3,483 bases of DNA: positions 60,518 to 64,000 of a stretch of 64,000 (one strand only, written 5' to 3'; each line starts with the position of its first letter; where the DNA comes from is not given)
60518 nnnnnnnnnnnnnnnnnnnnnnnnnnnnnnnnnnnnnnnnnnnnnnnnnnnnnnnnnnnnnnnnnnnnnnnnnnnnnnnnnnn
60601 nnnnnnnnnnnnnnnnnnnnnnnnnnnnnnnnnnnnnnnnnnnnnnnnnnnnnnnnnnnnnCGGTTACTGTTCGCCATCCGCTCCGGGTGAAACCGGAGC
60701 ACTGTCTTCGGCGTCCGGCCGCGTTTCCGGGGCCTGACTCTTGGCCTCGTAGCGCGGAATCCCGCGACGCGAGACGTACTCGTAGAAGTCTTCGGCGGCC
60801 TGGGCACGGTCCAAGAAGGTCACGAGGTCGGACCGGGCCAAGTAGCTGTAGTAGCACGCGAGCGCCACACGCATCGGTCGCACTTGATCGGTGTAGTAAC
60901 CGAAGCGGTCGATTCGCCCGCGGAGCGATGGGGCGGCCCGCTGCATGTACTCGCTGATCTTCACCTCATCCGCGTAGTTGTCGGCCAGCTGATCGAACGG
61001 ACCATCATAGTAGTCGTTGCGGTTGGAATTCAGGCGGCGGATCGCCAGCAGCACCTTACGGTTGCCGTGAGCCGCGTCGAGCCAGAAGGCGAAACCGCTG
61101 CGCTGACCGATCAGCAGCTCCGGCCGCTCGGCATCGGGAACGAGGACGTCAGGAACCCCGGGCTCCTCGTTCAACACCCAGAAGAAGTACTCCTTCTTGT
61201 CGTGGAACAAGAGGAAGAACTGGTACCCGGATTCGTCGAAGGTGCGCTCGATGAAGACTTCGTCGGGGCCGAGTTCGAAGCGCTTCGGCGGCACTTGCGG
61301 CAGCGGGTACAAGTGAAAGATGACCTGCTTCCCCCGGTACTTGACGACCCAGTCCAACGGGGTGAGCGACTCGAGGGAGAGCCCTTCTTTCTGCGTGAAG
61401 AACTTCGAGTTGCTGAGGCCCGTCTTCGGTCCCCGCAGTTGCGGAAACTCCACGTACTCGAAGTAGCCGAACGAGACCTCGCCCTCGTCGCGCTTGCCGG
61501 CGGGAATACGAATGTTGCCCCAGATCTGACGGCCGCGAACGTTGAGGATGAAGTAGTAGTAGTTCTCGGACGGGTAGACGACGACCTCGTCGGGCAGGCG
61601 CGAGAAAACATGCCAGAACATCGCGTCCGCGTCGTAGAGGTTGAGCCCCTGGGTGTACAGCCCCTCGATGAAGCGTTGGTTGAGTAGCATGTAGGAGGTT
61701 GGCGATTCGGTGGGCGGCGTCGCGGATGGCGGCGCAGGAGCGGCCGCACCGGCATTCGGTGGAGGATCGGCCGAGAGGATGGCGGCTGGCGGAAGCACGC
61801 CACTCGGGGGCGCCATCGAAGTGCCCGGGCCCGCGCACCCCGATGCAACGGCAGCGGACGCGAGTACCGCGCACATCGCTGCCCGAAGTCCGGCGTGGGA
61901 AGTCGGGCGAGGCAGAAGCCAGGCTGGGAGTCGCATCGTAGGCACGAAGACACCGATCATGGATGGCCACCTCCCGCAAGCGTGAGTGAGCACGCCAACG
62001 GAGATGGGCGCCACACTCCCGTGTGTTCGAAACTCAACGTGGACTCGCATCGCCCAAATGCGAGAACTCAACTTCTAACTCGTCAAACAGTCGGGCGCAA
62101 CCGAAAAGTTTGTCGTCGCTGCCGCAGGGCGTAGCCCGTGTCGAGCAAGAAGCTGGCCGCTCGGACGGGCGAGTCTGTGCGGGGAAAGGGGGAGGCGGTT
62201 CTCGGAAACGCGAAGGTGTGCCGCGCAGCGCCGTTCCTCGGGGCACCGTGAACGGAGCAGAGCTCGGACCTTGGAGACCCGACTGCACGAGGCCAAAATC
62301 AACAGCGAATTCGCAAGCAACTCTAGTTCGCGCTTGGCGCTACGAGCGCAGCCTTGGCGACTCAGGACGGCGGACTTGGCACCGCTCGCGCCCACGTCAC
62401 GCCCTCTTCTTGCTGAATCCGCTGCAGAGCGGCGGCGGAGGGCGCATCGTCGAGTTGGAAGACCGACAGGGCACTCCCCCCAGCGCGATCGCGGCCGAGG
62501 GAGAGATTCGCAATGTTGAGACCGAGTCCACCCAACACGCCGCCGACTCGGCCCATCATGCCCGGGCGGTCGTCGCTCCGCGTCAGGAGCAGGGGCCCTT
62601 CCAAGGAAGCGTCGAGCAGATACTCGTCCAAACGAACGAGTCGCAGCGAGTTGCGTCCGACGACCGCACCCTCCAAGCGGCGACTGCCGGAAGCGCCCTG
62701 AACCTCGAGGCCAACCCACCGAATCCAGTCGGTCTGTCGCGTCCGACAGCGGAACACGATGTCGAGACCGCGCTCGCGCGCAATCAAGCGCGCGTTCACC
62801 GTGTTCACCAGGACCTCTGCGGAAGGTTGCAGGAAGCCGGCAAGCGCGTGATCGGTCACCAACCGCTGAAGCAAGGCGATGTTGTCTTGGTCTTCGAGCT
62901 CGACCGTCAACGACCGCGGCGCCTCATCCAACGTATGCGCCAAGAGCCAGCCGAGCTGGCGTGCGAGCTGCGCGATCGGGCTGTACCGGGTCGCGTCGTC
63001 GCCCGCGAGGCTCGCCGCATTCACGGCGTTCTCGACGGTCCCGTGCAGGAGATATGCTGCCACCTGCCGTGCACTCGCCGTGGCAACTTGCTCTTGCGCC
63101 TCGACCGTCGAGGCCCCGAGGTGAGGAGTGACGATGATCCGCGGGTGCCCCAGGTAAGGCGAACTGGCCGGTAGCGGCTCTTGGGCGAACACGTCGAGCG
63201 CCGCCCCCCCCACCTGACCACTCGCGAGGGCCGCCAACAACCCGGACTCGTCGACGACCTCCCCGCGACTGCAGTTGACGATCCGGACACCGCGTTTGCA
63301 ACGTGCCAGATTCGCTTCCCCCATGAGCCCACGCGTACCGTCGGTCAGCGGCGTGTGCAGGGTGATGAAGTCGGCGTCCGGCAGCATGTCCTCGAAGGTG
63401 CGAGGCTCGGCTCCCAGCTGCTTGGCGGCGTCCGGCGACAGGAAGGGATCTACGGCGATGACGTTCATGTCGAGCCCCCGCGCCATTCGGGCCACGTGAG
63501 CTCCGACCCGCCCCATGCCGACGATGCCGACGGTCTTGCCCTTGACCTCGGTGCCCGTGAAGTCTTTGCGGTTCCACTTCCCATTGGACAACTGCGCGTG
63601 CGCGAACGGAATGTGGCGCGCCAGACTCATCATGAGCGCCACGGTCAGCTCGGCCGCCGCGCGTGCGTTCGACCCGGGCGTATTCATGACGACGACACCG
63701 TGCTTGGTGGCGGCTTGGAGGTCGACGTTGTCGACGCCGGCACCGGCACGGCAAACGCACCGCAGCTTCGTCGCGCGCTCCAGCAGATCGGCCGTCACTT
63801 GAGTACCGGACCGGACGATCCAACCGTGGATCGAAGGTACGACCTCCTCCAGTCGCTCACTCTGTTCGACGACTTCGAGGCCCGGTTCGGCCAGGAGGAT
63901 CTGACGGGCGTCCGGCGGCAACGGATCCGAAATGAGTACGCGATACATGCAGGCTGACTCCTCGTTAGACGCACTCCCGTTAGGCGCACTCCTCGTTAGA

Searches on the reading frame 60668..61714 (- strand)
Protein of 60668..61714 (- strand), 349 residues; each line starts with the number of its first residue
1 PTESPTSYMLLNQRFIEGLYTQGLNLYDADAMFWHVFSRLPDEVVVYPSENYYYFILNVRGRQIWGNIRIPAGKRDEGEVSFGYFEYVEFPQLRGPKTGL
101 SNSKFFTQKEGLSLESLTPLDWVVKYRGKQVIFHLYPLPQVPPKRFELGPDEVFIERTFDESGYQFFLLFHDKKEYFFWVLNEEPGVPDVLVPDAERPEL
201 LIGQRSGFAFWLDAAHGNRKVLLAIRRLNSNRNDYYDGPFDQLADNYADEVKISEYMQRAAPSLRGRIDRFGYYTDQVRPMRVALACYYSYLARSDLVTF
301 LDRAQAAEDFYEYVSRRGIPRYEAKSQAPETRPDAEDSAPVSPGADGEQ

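Call 45: search_protein_families(library=pfam, proteins=[window:60668-61714:-], max_evalue=10)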
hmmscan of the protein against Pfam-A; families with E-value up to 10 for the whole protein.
window:60668-61714:- (349 aa): 0 families

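Call 46: search_solved_structures(query=A2, max_evalue=10)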
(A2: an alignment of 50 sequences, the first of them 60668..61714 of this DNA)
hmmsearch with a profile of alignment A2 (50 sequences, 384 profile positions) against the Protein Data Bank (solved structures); distinct sequences matched with E-value up to 10: 1.
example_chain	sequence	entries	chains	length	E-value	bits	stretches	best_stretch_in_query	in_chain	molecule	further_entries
2gcu_A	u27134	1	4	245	0.59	12.1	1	66-128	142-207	Putative hydroxyacylglutathione hydrolase 3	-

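Call 53: predict_structure(alignment_id=A2)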
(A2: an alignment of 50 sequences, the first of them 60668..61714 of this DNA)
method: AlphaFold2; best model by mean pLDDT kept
length: 349 residues; sequences in the alignment: 50
mean_pLDDT: 85.9   pTM: 0.82
mean pLDDT of the five models: 85.9, 85.4, 84.8, 84.6, 84.3
residues with pLDDT >= 90: 226; 70-90: 62; 50-70: 32; < 50: 29
segments of 3 or more residues with pLDDT < 50: 1-4, 326-349
pLDDT, mean of each block of 10 residues (from residue 1): 54 59 85 95 85 87 90 92 88 69 96 96 98 93 96 94 92 97 95 98 96 97 91 72 85 96 95 88 92 97 97 95 57 47 41
secondary structure, 60 per line:
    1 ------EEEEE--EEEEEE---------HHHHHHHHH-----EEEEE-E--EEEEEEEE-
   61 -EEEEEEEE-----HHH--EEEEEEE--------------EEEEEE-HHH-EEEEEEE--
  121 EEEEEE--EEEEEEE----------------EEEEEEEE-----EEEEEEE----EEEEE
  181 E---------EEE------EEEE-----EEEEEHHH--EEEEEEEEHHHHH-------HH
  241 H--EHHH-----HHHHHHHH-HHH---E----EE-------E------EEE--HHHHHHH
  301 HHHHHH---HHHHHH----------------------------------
elements in order: E7-11 E14-19 H29-37 E43-47 E52-59 E62-69 E80-86 E101-106 E112-118 E121-126 E129-135 E152-159 E165-171 E176-181 E191-193 E200-203 E209-213 E219-226 H227-231 H253-260 E289-291 H294-306 H310-315

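Call 61: search_protein_families(library=ncbifam, proteins=[window:60668-61714:-], max_evalue=0.1)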
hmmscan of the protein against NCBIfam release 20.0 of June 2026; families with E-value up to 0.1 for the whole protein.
window:60668-61714:- (349 aa): 0 families

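Call 66: fold_search(model_id=the predicted structure, library=pdb)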
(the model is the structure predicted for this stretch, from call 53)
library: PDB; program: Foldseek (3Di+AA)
matches with E <= 10: 290; with E <= 0.001: 0
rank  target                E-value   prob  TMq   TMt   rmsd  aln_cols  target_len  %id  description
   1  6q4w_A                3.4e-02  0.16  0.11  0.12  16.8       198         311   10  Structure of MPT-1, a GDP-Man-dependent mannosyltransferase from Leishmania mexicana (released 2019-09-18)
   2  8pkp_A                4.7e-02  0.07  0.09  0.03  18.3       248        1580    7  Cryo-EM structure of the apo Anaphase-promoting complex/cyclosome (APC/C) at 3.2 Angstrom resolution (released 2023-07-19)
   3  9gaw_A                4.9e-02  0.07  0.09  0.03  19.4       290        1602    8  High-resolution structure of the Anaphase-promoting complex/cyclosome (APC/C) bound to co-activator Cdh1 (released 2024-08-14)
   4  5lgg                  5.8e-02  0.06  0.08  0.08  20.2       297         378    8  The N-terminal WD40 domain of Apc1 (Anaphase promoting complex subunit 1) (released 2016-10-05)
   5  8se1_A                6.5e-02  0.18  0.08  0.05  18.7       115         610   16  Structure of Full-length Human Protein Kinase C Beta 2 (PKCBII) in the Inactive Conformation (released 2025-08-20)
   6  1ei5                  6.5e-02  0.08  0.08  0.06  21.1       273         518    8  CRYSTAL STRUCTURE OF A D-AMINOPEPTIDASE FROM OCHROBACTRUM ANTHROPI (released 2000-10-04)
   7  6q6h_A                7.2e-02  0.06  0.10  0.04  17.5       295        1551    7  Cryo-EM structure of the APC/C-Cdc20-Cdk2-cyclinA2-Cks2 complex, the D2 box class (released 2019-09-11)
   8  8se1_B                7.7e-02  0.14  0.09  0.06  13.2       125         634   11  Structure of Full-length Human Protein Kinase C Beta 2 (PKCBII) in the Inactive Conformation (released 2025-08-20)
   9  5g05_A                8.1e-02  0.06  0.09  0.03  17.8       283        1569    8  Cryo-EM structure of combined apo phosphorylated APC (released 2016-05-25)
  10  6q4w_B                1.0e-01  0.11  0.11  0.12  17.5       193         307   10  Structure of MPT-1, a GDP-Man-dependent mannosyltransferase from Leishmania mexicana (released 2019-09-18)
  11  7zaz_CCC              1.6e-01  0.06  0.10  0.07  17.5       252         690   12  macrocyclase OphP with ZPP (released 2022-07-06)
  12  6q6g_A                1.7e-01  0.04  0.10  0.04  17.4       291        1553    8  Cryo-EM structure of the APC/C-Cdc20-Cdk2-cyclinA2-Cks2 complex, the D1 box class (released 2019-09-11)
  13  7a3n_A                1.8e-01  0.03  0.07  0.06  21.8       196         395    9  Crystal structure of Zika virus envelope glycoprotein in complex with the Fab fragment of the broadly neutralizing hum (released 2021-12-08)
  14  8tar_A                1.9e-01  0.05  0.09  0.04  17.8       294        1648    8  APC/C-CDH1-UBE2C-Ubiquitin-CyclinB-NTD (released 2023-09-27)
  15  6fvn_C                2.1e-01  0.05  0.11  0.10  15.9       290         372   10  DNA polymerase sliding clamp from Mycobacterium tuberculosis with bound P7 peptide (released 2019-04-10)
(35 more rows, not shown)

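Call 75: search_protein_families(library=padloc, proteins=[window:60668-61714:-], max_evalue=0.01)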
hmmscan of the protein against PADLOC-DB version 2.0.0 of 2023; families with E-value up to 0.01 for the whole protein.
window:60668-61714:- (349 aa): 0 families

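Call 80: find_related_loci(query=A2, collection=metagenome_contigs, flank=10000)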
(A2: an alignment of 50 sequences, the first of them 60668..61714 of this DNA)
Query A2 (349 aa) in metagenome_contigs; peptide patterns used: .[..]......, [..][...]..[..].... (x = any residue, [..] = any of these).
600 stretches matched a pattern (row limit reached: there are more); 551 encode a relative of the query (tblastn E <= 1e-3); the best 80 are kept; 80 distinct loci.
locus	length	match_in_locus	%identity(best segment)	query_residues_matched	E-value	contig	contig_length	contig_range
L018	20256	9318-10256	64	4-320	2e-135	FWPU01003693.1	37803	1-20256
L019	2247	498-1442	58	8-326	4e-134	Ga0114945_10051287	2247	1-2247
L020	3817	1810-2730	58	8-318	8e-126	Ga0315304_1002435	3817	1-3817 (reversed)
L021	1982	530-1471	55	6-320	4e-129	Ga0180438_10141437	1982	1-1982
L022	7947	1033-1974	58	4-319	6e-121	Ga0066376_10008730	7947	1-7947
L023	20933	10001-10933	56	7-320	5e-118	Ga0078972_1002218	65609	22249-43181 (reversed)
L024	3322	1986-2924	56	7-323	2e-120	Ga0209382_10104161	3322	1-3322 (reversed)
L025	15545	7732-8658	56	8-320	5e-117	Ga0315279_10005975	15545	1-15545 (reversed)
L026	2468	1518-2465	55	7-326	2e-120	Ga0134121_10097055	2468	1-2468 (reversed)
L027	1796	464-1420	53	7-329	4e-122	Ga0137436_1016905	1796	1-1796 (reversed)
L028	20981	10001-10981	53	4-329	8e-114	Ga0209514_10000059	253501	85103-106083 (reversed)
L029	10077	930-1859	57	5-318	1e-113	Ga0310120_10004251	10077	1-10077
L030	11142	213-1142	57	5-318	2e-113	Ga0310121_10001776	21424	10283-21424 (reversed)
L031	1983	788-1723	55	5-320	4e-120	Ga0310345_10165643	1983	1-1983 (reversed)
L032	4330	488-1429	54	8-329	1e-113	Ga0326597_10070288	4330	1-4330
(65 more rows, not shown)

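Call 89: search_protein_families(library=pfam, alignment_id=A2, max_evalue=0.1)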
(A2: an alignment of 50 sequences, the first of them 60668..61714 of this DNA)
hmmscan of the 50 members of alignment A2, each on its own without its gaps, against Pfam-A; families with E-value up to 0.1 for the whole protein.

A. member 1, window:60668-61714:- (349 aa): 0 families

B. families by the number of members that match (of 50 scanned): 1 family
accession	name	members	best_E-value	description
PF25706.1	HCMV_UL116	1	0.054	Human cytomegalovirus UL116 protein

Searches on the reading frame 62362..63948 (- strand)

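Call 17: search_protein_families(library=pfam, proteins=[window:62362-63948:-], max_evalue=0.001)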
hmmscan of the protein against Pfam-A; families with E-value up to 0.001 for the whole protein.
window:62362-63948:- (528 aa): 5 families
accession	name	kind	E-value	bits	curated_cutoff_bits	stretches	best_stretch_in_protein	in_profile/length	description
PF02826.25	2-Hacid_dh_C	-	3.5e-62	209.4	25.1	1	103-278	1-178/178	D-isomer specific 2-hydroxyacid dehydrogenase, NAD binding domain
PF00389.36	2-Hacid_dh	-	2.3e-32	111.9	24.6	1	4-310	1-134/134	D-isomer specific 2-hydroxyacid dehydrogenase, catalytic domain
PF19304.4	PGDH_inter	-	1.1e-12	48.5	27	1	324-440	4-118/119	D-3-phosphoglycerate dehydrogenase intervening domain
PF01842.31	ACT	-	3e-09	36.9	27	1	455-515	4-65/66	ACT domain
PF13241.12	NAD_binding_7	-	0.00012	23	22.1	1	134-200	4-70/104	Putative NAD(P)-binding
